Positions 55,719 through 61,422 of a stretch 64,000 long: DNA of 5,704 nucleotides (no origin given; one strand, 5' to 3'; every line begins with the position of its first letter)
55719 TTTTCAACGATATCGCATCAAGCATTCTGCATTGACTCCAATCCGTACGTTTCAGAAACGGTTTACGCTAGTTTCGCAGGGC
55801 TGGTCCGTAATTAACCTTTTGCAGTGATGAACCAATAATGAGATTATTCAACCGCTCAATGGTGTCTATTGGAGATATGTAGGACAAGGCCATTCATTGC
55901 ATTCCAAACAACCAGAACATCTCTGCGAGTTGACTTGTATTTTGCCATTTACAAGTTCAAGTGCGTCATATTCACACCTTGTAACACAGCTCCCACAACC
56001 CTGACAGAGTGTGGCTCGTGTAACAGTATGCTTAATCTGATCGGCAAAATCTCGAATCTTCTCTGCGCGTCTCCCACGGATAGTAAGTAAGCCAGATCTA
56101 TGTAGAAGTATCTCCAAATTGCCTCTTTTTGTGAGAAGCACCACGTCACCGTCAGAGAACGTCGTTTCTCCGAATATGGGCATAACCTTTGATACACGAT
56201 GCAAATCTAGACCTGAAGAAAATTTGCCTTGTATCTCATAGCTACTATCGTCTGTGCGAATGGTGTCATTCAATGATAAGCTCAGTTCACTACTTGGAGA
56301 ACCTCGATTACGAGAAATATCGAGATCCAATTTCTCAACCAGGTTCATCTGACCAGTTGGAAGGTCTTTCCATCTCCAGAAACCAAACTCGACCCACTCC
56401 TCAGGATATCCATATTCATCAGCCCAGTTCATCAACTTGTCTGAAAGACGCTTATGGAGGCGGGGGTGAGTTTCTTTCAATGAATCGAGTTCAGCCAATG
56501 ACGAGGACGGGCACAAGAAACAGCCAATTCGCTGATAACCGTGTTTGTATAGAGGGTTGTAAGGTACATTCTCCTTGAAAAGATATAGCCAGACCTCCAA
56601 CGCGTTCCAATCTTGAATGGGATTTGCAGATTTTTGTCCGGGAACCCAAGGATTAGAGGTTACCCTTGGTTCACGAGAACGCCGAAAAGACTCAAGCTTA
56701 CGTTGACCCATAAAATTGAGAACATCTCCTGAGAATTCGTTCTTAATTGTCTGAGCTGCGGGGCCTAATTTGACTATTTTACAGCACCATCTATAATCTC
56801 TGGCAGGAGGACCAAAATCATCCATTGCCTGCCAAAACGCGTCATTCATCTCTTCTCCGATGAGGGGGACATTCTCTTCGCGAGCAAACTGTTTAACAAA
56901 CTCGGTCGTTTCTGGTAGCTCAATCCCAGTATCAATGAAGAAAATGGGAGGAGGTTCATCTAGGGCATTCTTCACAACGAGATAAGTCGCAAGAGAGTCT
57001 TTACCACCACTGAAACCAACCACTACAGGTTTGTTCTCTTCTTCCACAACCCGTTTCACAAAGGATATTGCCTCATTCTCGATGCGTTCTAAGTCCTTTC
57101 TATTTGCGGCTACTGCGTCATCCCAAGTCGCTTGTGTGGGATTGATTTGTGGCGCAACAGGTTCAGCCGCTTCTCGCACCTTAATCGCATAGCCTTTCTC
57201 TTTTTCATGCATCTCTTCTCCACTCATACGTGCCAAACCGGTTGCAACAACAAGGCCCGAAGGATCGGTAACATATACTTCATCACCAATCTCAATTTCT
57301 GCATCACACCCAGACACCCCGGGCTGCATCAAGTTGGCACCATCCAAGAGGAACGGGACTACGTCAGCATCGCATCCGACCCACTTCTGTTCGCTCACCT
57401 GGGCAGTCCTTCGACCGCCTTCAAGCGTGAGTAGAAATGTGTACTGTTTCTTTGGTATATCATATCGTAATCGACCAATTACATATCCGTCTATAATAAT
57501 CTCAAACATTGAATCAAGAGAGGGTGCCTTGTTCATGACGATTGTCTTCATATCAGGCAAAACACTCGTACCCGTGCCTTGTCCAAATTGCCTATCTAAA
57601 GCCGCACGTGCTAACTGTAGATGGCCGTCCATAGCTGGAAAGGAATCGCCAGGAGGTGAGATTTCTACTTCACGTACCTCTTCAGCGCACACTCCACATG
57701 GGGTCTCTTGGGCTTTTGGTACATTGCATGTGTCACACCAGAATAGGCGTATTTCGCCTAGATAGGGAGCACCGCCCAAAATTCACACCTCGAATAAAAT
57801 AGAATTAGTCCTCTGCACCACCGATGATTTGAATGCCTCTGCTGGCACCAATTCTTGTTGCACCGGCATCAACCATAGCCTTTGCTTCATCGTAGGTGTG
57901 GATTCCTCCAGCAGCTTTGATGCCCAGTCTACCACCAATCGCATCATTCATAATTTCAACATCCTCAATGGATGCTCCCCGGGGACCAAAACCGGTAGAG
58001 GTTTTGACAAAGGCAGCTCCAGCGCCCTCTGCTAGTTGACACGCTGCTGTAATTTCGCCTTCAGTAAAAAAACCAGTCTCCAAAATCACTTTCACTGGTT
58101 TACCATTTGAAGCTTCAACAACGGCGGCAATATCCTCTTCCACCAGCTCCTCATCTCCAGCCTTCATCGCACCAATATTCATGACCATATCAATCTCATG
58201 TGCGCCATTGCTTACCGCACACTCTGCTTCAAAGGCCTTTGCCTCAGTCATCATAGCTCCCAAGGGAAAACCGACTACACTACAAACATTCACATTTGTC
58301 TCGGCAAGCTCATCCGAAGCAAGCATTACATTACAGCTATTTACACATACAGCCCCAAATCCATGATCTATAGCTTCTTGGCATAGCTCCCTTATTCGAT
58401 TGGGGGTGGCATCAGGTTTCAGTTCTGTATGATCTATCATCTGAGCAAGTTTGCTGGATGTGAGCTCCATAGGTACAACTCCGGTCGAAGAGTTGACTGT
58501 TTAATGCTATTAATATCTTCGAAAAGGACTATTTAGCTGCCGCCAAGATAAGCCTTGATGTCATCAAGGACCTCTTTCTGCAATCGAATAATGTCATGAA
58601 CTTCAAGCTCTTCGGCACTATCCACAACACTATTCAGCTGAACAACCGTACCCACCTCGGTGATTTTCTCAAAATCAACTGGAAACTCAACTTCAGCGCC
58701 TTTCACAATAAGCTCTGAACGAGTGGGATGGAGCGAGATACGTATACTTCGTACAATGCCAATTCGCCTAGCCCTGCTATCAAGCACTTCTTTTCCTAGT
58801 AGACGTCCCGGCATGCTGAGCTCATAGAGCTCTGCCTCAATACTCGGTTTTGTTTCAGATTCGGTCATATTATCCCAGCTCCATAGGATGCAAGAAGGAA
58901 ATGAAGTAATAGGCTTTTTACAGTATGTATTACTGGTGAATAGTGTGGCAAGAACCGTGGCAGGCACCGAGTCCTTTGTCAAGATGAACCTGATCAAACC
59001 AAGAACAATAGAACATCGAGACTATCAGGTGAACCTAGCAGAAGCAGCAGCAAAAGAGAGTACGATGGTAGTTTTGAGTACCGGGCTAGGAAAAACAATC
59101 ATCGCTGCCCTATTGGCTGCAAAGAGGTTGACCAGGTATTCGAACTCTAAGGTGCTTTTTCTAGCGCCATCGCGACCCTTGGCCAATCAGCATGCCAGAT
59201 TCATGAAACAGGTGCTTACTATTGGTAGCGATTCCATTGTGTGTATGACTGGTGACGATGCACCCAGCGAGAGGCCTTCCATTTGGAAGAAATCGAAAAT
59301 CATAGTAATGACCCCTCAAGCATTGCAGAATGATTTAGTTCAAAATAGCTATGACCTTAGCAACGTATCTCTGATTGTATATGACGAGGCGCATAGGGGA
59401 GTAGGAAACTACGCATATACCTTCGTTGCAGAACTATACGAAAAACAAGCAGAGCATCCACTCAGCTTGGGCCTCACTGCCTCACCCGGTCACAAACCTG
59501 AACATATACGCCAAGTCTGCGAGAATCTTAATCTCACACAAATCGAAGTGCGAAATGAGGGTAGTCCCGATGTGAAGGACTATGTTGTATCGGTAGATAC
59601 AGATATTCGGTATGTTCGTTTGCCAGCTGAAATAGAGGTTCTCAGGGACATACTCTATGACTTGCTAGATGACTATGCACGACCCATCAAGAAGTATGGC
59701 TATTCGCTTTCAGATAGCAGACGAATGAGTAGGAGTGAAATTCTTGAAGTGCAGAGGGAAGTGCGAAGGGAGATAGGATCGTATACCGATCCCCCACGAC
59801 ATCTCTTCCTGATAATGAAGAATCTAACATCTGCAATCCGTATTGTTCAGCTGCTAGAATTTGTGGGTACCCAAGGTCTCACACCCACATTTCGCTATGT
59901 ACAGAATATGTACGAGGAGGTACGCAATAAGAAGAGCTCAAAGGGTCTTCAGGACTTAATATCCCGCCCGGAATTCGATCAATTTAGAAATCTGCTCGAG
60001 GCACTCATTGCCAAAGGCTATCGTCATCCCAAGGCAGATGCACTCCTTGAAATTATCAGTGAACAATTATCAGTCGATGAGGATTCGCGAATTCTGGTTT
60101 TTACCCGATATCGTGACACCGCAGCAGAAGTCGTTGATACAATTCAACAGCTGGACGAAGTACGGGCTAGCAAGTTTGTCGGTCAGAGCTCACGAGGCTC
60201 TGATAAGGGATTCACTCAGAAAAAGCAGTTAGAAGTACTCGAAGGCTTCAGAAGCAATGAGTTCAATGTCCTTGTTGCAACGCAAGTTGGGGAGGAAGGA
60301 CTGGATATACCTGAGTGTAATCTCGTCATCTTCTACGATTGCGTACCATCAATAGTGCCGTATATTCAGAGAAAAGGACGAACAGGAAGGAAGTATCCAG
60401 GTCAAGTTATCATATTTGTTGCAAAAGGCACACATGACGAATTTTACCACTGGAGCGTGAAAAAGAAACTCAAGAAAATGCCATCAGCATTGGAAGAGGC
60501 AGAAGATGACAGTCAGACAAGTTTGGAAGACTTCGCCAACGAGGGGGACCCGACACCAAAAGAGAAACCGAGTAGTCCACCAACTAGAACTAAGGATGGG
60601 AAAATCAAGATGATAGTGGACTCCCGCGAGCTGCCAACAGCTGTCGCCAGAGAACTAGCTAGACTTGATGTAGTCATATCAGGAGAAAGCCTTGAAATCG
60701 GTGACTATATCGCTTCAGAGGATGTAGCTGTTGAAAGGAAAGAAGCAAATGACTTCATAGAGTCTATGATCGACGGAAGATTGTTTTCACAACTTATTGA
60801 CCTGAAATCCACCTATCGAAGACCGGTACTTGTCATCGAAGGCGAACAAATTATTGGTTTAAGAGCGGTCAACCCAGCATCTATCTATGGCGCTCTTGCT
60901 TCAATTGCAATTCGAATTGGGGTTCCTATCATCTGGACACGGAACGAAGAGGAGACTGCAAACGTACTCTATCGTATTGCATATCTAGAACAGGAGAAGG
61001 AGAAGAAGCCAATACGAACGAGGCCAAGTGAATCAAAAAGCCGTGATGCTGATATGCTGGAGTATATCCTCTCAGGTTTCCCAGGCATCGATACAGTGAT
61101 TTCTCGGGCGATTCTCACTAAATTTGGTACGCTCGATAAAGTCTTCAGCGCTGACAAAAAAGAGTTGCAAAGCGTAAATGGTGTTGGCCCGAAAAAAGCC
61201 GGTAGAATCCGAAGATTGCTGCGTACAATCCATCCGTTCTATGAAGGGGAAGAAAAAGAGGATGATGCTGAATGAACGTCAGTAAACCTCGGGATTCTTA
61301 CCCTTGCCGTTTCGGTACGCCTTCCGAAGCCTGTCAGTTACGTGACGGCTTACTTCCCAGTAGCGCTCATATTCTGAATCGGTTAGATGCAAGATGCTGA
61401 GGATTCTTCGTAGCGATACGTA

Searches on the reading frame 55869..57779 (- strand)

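Call 26: search_protein_families(library=pfam, proteins=[window:55869-57779:-], max_evalue=0.001)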
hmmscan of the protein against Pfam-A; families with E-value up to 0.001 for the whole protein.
window:55869-57779:- (637 aa): 4 families
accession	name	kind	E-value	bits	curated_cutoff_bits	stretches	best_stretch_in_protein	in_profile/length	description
PF01507.26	PAPS_reduct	-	3e-43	148.3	22.5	1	252-425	2-174/175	Phosphoadenosine phosphosulfate reductase domain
PF01472.26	PUA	-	3.5e-18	65.8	24.8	1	133-203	2-72/74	PUA domain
PF13237.11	Fer4_10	-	0.00017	21.9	25.5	1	588-629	5-50/53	4Fe-4S dicluster domain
PF14697.11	Fer4_21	-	0.00036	21.1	35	1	590-634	6-53/59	4Fe-4S dicluster domain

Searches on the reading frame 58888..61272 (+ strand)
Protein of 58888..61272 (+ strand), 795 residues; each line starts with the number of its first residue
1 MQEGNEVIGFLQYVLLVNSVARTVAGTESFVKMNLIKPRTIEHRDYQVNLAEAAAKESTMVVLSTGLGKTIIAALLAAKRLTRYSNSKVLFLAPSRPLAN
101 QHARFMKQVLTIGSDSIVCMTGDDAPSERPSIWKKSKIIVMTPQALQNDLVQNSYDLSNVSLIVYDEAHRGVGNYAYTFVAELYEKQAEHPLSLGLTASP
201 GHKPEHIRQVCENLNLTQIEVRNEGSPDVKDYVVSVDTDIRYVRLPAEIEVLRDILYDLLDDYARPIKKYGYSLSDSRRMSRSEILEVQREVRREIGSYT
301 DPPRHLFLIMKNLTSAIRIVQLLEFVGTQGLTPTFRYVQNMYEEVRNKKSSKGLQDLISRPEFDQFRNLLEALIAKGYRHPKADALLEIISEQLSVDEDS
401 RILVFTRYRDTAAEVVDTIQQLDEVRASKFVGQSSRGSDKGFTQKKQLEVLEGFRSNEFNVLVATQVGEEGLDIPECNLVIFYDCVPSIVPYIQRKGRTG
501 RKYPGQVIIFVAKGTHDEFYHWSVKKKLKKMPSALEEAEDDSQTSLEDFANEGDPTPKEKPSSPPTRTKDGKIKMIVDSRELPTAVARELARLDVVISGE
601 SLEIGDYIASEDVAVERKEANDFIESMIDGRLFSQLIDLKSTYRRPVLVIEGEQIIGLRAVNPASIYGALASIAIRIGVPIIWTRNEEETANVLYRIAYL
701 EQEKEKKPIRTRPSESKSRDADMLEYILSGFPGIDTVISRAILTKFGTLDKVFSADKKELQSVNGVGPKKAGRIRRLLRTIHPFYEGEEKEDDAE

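Call 26: search_protein_families(library=pfam, proteins=[window:58888-61272:+], max_evalue=0.001)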
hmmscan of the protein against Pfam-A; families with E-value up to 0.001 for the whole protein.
window:58888-61272:+ (795 aa): 10 families
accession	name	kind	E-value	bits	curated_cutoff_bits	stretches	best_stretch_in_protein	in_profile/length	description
PF02732.21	ERCC4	-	1.4e-32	113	24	1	577-696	1-139/140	ERCC4 domain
PF00270.35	DEAD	-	1.6e-24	87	26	1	51-203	8-163/167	DEAD/DEAH box helicase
PF00271.37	Helicase_C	-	3e-24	85.8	23.5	1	385-501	5-108/110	Helicase conserved C-terminal domain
PF04851.21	ResIII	-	2.7e-20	73.3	22.5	1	41-200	2-162/164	Type III restriction enzyme, res subunit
PF14520.12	HHH_5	-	3.1e-09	37.6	27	1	728-776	4-53/57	Helix-hairpin-helix domain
PF21210.2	RNA_helicase_helical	-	1.1e-07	32.4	27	1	260-363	4-103/108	Putative ATP-dependent RNA helicase, helical bundle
PF00633.29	HHH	-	6.7e-06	26.1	24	1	748-775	1-28/30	Helix-hairpin-helix motif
PF12826.13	HHH_2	-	5.5e-05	23.7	27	1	732-777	9-54/64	Helix-hairpin-helix motif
PF22590.2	Cas3-like_C_2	-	0.00022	21.9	27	0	412-502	15-104/106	CRISPR-associated nuclease/helicase Cas3, C-terminal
PF07517.20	SecA_DEAD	-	0.00087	19.1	24.6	0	28-152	61-183/290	SecA DEAD-like domain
